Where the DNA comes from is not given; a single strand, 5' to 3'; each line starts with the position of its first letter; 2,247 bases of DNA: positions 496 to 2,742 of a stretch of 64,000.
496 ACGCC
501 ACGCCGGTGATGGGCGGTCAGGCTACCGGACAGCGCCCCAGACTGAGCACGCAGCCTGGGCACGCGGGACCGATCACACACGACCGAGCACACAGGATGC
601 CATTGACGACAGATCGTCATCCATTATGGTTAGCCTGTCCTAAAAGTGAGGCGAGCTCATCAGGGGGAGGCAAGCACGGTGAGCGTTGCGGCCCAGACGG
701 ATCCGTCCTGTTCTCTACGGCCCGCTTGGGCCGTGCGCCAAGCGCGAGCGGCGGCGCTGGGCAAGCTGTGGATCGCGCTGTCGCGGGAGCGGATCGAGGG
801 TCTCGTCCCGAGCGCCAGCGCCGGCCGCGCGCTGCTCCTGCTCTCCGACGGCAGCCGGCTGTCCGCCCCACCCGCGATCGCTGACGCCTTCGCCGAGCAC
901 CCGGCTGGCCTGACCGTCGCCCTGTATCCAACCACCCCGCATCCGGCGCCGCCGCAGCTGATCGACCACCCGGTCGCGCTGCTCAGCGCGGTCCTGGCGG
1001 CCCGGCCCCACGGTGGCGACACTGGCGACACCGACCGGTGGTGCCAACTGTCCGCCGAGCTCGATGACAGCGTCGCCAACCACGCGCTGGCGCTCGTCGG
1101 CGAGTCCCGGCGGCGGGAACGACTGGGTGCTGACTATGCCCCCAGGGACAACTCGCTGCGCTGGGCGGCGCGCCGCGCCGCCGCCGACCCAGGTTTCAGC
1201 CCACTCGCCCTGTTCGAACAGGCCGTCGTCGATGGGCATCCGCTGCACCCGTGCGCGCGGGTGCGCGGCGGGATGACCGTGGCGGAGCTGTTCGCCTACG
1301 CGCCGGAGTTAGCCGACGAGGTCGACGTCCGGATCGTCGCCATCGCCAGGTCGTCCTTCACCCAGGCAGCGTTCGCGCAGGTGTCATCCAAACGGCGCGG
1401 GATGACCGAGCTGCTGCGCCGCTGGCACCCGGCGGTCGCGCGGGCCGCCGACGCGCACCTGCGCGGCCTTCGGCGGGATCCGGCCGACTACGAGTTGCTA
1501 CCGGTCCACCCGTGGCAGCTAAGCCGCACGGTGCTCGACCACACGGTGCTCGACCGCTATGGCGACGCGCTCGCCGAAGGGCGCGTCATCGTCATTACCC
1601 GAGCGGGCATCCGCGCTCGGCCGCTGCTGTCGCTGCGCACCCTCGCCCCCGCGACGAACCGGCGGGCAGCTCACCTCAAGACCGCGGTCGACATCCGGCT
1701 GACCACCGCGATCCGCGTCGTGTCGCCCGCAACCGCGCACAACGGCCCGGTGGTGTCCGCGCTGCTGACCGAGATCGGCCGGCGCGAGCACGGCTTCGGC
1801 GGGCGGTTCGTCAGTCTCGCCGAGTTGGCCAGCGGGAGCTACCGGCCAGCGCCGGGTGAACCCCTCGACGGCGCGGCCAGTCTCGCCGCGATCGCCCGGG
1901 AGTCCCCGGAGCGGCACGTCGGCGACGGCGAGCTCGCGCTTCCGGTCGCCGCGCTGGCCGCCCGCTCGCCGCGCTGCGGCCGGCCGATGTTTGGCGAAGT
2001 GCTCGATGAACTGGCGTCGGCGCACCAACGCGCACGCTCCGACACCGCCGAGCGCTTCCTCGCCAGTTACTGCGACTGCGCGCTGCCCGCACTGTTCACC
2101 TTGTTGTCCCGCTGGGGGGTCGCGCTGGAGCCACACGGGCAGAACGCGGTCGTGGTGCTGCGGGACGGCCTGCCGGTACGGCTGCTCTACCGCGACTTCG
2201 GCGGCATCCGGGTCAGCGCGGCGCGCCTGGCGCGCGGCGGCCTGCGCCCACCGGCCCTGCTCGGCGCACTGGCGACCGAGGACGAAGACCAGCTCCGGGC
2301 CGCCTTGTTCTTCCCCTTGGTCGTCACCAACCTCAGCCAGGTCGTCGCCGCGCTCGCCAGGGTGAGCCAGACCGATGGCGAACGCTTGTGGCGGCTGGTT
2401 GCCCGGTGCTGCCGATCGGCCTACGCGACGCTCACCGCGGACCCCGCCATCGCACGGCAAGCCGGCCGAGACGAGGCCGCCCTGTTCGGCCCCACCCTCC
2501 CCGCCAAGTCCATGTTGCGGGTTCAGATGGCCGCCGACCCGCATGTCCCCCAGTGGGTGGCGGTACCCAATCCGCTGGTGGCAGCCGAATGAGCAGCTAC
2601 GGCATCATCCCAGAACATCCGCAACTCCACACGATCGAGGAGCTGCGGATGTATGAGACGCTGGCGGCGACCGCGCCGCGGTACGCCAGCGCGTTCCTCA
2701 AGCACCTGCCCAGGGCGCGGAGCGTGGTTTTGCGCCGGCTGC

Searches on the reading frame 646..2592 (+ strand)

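Call 35: search_protein_families(library=pfam, proteins=[window:646-2592:+], max_evalue=0.00001)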
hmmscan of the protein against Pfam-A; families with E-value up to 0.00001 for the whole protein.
window:646-2592:+ (648 aa): 2 families
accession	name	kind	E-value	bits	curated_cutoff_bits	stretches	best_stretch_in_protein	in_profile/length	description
PF04183.18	IucA_IucC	-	2.6e-56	191.3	25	1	189-438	4-238/239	IucA / IucC family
PF06276.17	FhuF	-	3.7e-33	115.7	25.2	1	470-630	2-155/161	Ferric iron reductase FhuF-like transporter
